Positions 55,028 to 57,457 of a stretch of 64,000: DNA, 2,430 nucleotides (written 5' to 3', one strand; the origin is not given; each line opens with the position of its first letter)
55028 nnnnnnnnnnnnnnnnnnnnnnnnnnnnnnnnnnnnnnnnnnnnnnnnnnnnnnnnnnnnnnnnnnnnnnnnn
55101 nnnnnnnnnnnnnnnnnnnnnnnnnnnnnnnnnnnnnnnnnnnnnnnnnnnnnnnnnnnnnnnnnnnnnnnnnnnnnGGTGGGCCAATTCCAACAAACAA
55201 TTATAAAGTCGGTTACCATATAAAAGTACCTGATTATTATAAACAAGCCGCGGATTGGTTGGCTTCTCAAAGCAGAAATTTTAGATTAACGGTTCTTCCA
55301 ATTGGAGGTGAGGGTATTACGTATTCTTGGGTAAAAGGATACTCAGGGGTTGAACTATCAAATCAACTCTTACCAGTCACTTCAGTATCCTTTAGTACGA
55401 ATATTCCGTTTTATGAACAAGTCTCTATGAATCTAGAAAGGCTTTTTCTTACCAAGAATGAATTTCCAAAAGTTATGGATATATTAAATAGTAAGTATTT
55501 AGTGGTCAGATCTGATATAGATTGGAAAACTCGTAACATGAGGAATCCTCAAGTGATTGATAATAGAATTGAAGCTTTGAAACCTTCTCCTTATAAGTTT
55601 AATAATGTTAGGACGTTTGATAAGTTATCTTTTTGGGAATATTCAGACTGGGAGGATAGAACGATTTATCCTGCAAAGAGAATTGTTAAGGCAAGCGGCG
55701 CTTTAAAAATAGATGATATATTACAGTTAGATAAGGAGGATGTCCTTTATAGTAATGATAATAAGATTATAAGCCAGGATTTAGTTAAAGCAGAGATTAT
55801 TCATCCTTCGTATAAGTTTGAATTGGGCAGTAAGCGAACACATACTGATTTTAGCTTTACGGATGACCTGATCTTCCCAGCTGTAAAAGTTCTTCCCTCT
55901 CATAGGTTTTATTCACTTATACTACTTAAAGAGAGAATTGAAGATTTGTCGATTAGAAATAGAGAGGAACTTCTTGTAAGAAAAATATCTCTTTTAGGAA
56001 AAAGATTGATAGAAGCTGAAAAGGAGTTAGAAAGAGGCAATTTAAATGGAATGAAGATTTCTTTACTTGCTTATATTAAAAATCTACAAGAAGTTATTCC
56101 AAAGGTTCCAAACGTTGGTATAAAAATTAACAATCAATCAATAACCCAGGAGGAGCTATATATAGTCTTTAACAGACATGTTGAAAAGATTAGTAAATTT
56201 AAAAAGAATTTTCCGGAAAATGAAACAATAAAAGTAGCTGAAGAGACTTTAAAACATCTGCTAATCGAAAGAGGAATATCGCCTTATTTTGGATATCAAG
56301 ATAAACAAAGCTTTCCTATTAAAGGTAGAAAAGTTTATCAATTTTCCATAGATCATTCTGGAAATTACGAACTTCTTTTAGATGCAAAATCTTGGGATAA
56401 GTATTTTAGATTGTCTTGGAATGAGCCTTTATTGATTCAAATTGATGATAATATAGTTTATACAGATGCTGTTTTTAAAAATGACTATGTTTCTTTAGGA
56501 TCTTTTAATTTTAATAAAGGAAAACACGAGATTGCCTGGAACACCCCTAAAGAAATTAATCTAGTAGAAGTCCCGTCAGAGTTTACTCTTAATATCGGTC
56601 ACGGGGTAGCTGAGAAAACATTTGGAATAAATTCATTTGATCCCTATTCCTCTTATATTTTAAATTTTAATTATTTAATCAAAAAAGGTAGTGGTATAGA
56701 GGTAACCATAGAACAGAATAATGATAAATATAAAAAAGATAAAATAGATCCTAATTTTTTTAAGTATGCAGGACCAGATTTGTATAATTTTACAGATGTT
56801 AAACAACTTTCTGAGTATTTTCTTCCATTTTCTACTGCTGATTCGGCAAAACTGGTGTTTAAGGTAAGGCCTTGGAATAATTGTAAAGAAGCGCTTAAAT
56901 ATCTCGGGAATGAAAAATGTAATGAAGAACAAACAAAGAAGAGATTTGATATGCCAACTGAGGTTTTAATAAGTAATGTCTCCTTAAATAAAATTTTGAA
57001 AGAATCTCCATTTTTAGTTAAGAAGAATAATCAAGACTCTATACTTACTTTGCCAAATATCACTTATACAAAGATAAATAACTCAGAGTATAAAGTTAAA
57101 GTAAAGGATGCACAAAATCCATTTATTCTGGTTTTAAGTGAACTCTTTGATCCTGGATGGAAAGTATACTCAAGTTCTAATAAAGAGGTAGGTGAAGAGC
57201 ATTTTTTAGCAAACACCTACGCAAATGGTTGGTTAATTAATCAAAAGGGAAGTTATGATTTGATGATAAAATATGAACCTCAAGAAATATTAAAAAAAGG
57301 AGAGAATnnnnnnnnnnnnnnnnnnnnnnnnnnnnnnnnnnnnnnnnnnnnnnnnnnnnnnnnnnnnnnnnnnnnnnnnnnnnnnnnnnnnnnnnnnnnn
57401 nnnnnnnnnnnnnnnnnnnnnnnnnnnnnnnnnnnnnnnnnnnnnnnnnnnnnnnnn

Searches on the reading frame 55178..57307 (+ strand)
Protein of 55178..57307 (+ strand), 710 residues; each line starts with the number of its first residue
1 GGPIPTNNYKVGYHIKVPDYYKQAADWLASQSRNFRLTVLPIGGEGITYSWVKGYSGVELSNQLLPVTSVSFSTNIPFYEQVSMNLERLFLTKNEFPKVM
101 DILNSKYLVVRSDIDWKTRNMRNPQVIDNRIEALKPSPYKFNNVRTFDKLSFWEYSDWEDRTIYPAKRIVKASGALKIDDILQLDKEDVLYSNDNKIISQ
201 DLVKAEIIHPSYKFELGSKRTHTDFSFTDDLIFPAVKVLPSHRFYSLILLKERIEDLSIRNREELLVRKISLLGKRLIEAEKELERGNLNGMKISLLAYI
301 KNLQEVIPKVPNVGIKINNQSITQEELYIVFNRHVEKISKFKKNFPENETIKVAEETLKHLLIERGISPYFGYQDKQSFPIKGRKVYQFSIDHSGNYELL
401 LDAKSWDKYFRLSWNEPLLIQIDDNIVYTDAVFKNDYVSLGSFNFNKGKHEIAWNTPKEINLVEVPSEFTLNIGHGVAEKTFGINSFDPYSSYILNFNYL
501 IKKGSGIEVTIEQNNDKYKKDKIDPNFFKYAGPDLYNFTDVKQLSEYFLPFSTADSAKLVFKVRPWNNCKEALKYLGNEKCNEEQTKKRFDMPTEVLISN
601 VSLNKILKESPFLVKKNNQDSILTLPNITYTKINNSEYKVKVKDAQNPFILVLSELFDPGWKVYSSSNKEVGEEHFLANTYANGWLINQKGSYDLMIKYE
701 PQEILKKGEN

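Call 60: predict_structure(alignment_id=A4)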
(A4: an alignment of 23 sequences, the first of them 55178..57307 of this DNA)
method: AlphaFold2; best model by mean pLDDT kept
length: 710 residues; sequences in the alignment: 23
mean_pLDDT: 84.2   pTM: 0.79
mean pLDDT of the five models: 84.2, 83.0, 80.5, 79.6, 77.9
residues with pLDDT >= 90: 293; 70-90: 327; 50-70: 73; < 50: 17
segments of 3 or more residues with pLDDT < 50: 1-3, 47-54, 73-75
pLDDT, mean of each block of 10 residues (from residue 1): 48 68 90 84 59 49 70 55 82 86 89 79 89 72 91 90 89 85 85 69 88 82 79 90 91 92 90 96 92 95 90 68 85 94 88 93 89 88 91 92 86 86 92 85 94 92 94 90 93 93 90 84 83 76 90 91 79 61 73 91 91 83 83 90 91 86 89 81 89 93 79
secondary structure, 60 per line:
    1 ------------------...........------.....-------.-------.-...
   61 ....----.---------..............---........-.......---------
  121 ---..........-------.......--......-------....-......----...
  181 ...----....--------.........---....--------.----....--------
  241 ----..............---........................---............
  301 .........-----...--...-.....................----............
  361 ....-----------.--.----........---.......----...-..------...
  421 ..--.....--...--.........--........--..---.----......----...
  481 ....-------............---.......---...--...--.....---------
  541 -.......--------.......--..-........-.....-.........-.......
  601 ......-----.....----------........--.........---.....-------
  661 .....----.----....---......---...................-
elements in order (helices of 4 or more, strands of 3 or more residues): H19-29 E36-40 H58-64 H79-92 H96-103 E105-111 H124-133 E141-147 E150-155 E163-166 E168-173 H178-183 E188-191 E203-208 E212-215 H229-232 H245-258 H262-285 H289-309 E315-317 E320-322 H324-344 H349-364 E384-391 E395-401 E418-422 E425-429 E432-434 E437-445 E448-455 E468-473 E478-484 E492-503 E507-513 E517-519 E522-524 E527-531 E542-548 E557-563 H569-576 H578-582 H584-590 E594-606 E612-616 E627-634 E637-645 E649-653 E661-665 E675-678 E682-687 E691-699 H700-709

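Call 62: fold_search(model_id=the predicted structure, library=pdb)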
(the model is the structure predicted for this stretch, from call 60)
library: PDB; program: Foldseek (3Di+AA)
matches with E <= 10: 1021; with E <= 0.001: 23
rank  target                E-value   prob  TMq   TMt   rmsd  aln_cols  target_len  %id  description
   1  6w98_A                4.4e-12  1.00  0.32  0.19  23.3       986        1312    9  Single-Particle Cryo-EM Structure of Arabinofuranosyltransferase AftD from Mycobacteria (released 2020-05-13)
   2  6wbx                  3.6e-10  1.00  0.31  0.18  23.3       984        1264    9  Single-Particle Cryo-EM Structure of Arabinofuranosyltransferase AftD from Mycobacteria, Mutant R1389S Class 1 (released 2020-05-13)
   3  6wby                  4.2e-10  1.00  0.31  0.19  23.9       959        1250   10  Single-Particle Cryo-EM Structure of Arabinofuranosyltransferase AftD from Mycobacteria, Mutant R1389S Class 2 (released 2020-05-13)
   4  5x7o_A                1.7e-05  0.96  0.10  0.07  22.7       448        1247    9  Crystal structure of Paenibacillus sp. 598K alpha-1,6-glucosyltransferase (released 2017-07-26)
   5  8a19_A                2.0e-05  1.00  0.13  0.07  24.8       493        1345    8  Structure of a leucinostatin derivative determined by host lattice display : L1E4V1 construct (released 2022-12-07)
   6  2zxq                  4.5e-05  1.00  0.13  0.08  25.6       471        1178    8  Crystal structure of endo-alpha-N-acetylgalactosaminidase from Bifidobacterium longum (EngBF) (released 2009-06-16)
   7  6qfo                  7.6e-05  0.99  0.13  0.07  25.9       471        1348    9  EngBF DARPin Fusion 9b 3G124 (released 2019-11-06)
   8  9efi_A                7.6e-05  0.92  0.15  0.14  23.4       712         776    8  VIP3Cb1 Protoxin Structure (released 2025-06-18)
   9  8a1a_A                8.0e-05  0.99  0.13  0.07  26.3       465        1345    7  Structure of a leucinostatin derivative determined by host lattice display : L1F11V1 construct (released 2022-12-07)
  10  9qxq                  1.0e-04  0.99  0.12  0.08  27.3       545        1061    8  native structure of full-length pesticidal protein Cry1Ca18 at pH9, from crystals formed in vivo (released 2026-02-11)
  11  6qev_B                1.2e-04  0.99  0.14  0.08  25.6       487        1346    8  EngBF DARPin Fusion 4b B6 (released 2019-11-06)
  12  3a21_A                2.4e-04  0.75  0.13  0.15  19.2       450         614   10  Crystal Structure of Streptomyces avermitilis beta-L-Arabinopyranosidase (released 2009-07-14)
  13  3a21_B                2.5e-04  0.72  0.13  0.15  18.6       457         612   10  Crystal Structure of Streptomyces avermitilis beta-L-Arabinopyranosidase (released 2009-07-14)
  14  9buv                  2.8e-04  0.84  0.12  0.14  19.1       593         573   10  Crystal structure of Cry1Fa R226Q (released 2024-05-29)
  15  4w8j                  3.0e-04  0.96  0.12  0.08  27.4       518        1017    8  Structure of the full-length insecticidal protein Cry1Ac reveals intriguing details of toxin packaging into in vivo form (released 2014-09-17)
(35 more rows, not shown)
